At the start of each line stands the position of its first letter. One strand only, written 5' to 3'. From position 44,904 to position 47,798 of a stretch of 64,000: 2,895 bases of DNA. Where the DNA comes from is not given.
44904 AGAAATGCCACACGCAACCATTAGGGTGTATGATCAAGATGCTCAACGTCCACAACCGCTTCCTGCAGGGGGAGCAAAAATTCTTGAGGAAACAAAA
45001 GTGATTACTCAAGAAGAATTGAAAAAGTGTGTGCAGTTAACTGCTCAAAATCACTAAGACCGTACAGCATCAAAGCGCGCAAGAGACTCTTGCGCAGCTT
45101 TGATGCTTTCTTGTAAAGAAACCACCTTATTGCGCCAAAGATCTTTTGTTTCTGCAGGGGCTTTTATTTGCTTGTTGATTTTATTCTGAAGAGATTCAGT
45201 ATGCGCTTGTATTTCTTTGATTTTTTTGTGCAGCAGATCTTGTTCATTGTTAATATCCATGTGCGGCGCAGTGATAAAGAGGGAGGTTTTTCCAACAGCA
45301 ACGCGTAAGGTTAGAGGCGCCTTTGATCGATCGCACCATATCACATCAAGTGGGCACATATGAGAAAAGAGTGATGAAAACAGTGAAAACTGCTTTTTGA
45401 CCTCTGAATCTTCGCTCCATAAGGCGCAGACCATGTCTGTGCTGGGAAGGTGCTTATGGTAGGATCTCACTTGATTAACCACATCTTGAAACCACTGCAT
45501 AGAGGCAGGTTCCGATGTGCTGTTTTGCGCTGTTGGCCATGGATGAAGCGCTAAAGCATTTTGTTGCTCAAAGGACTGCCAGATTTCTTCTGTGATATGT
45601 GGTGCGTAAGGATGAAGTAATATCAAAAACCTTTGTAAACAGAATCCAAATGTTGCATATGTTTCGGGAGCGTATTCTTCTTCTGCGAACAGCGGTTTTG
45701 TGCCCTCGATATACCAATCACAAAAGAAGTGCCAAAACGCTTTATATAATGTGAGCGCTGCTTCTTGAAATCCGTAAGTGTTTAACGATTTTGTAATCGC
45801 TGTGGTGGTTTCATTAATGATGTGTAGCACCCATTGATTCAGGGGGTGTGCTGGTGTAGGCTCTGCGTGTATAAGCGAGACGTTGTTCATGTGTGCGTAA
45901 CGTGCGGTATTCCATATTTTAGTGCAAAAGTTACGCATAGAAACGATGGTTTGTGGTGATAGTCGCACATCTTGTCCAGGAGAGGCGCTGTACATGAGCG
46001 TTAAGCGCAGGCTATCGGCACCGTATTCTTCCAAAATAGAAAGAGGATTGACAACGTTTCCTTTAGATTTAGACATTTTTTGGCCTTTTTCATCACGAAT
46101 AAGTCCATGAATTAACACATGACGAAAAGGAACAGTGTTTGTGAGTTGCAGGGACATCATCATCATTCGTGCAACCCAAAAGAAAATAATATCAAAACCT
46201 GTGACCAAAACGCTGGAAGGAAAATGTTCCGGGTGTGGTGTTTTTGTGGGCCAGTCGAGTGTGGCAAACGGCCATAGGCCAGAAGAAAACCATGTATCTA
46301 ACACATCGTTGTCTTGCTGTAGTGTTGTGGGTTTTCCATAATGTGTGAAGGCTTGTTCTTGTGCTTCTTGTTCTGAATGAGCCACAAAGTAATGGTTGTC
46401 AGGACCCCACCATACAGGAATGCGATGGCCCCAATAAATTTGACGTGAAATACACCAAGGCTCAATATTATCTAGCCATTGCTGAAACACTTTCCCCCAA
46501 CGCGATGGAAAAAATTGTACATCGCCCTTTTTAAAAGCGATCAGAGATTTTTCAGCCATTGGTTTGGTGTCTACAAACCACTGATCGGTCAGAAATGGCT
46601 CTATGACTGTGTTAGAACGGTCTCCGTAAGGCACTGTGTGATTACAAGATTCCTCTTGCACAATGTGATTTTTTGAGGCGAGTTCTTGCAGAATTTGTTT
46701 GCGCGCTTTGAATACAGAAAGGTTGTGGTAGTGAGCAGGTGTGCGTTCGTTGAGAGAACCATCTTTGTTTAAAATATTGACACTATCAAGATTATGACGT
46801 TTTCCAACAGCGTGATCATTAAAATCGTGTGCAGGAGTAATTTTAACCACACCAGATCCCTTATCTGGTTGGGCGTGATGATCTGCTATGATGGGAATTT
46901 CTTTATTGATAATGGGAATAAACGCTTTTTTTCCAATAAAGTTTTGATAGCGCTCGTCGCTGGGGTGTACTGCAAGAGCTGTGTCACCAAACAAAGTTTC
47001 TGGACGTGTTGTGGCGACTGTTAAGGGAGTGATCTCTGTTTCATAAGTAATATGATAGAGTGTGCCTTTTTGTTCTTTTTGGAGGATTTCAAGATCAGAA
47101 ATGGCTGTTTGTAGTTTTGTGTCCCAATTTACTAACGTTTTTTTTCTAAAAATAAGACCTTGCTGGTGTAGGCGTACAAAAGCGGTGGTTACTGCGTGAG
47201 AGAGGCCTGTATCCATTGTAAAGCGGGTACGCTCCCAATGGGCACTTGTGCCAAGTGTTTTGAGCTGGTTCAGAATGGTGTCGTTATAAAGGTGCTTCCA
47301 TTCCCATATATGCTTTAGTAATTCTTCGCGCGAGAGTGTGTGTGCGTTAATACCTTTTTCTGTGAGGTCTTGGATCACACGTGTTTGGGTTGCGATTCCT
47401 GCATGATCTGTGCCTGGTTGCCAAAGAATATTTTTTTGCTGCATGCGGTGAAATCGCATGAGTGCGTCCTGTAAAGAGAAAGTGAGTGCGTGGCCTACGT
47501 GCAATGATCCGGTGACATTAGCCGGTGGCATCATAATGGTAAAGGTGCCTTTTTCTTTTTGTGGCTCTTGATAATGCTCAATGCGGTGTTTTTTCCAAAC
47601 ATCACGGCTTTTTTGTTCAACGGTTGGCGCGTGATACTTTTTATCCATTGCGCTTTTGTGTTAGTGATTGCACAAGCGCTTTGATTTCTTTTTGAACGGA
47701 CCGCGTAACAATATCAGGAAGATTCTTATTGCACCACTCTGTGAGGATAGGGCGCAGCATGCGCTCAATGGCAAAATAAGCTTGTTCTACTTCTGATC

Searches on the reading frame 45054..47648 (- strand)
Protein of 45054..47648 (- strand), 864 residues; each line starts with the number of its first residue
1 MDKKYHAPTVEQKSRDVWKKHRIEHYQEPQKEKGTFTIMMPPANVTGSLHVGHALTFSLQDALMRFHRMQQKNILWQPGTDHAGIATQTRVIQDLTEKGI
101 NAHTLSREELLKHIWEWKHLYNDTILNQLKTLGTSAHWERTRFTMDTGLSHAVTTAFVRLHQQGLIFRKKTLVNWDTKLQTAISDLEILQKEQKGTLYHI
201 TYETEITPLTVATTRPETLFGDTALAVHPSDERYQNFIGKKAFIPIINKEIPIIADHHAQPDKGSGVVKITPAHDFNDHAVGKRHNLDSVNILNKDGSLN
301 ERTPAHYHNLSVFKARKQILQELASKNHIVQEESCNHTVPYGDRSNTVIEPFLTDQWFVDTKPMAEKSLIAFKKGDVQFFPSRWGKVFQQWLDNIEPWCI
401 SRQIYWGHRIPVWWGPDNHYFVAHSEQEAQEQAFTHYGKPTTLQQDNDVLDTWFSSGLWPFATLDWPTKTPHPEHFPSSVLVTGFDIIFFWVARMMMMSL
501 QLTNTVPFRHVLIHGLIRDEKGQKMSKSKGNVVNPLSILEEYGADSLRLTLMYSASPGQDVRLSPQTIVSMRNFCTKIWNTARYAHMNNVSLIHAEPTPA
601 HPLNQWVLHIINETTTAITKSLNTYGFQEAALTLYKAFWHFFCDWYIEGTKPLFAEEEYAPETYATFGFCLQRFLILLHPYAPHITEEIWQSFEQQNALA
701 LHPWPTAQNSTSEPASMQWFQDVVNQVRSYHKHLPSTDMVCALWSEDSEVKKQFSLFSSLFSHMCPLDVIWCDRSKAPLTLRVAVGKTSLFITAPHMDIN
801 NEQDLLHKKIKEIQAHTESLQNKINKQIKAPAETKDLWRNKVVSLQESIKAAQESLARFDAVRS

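Call 22: find_related_loci(query=window:45054-47648:-, collection=genome_contigs, flank=10000)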
Query window:45054-47648:- (864 aa) in genome_contigs; peptide patterns used: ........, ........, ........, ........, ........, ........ (x = any residue, [..] = any of these).
600 stretches matched a pattern (row limit reached: there are more); 599 encode a relative of the query (tblastn E <= 1e-3); the best 80 are kept; 80 distinct loci.
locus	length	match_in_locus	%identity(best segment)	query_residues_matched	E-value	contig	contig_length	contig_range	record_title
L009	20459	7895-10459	46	28-862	0e+0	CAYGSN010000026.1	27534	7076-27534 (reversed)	MAG TPA_asm: uncultured Pseudobdellovibrionaceae bacterium isolate ERP117304_co2_60 genome assembly, contig: NODE_1475_l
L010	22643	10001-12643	44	1-859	0e+0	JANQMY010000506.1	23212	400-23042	MAG: Alphaproteobacteria bacterium isolate PL25b_bin.64 k99_2120109, whole genome shotgun sequence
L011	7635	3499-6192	44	1-861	0e+0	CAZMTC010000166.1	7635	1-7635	MAG TPA_asm: uncultured Alphaproteobacteria bacterium isolate SRP141376_co4_250 genome assembly, contig: NODE_15549_leng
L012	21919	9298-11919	44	1-859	0e+0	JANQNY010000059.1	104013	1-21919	MAG: Geminicoccaceae bacterium isolate IP29b_bin.113 k99_3870754, whole genome shotgun sequence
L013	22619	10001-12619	44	1-859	0e+0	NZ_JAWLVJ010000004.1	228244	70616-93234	Terasakiella sp. A23 Scaffold4, whole genome shotgun sequence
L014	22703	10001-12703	44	1-862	0e+0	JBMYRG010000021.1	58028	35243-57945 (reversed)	MAG: Alphaproteobacteria bacterium isolate ME_XS_2303_bin_60 ME_XS_2303_bin_60_20, whole genome shotgun sequence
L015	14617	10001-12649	44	1-861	0e+0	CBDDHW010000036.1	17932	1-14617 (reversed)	MAG: Rhodospirillaceae bacterium isolate 1ec66c8d-06de-4981-a354-2a218cba640c genome assembly, contig: contig_36, whole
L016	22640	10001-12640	44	1-860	0e+0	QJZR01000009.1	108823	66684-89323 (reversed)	MAG: Alphaproteobacteria bacterium isolate SZUA-351 scaffold_201, whole genome shotgun sequence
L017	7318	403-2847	45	28-825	0e+0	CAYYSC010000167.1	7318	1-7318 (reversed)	MAG TPA_asm: uncultured Rhodospirillales bacterium isolate binchicken_co13_26 genome assembly, contig: NODE_16990_length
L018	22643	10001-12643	45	5-860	0e+0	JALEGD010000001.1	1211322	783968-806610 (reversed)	MAG: Pelagibacteraceae bacterium isolate CC_bin40 k97_69605, whole genome shotgun sequence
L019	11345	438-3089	44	1-864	0e+0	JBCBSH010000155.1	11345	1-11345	MAG: Pseudomonadota bacterium isolate J06638_19 NODE_155_length_11345_cov_8.428774, whole genome shotgun sequence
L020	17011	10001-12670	43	1-864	0e+0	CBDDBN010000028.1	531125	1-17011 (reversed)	MAG: Denitrobaculum sp. isolate 4fddff2f-19d8-4516-84eb-570fa45f9fb9 genome assembly, contig: contig_28, whole genome sh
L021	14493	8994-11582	44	1-834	0e+0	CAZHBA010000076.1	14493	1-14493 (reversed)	MAG TPA_asm: uncultured Rhodospirillaceae bacterium isolate SRP260945_co2_420 genome assembly, contig: k141_2737055, who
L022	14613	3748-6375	44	1-856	0e+0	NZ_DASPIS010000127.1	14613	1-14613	MAG: Azospirillum sp. isolate SMAG_U11989 k141_72015, whole genome shotgun sequence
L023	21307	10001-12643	43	1-862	0e+0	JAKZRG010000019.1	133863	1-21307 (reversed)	MAG: Oceanospirillum sp. isolate Langseth_MAG_00001 Langseth_MAG_00001_000000000019, whole genome shotgun sequence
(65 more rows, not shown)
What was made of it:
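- On Tandem segmental duplication joint: The nearest ValRS is 40-51% identical (call 22).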
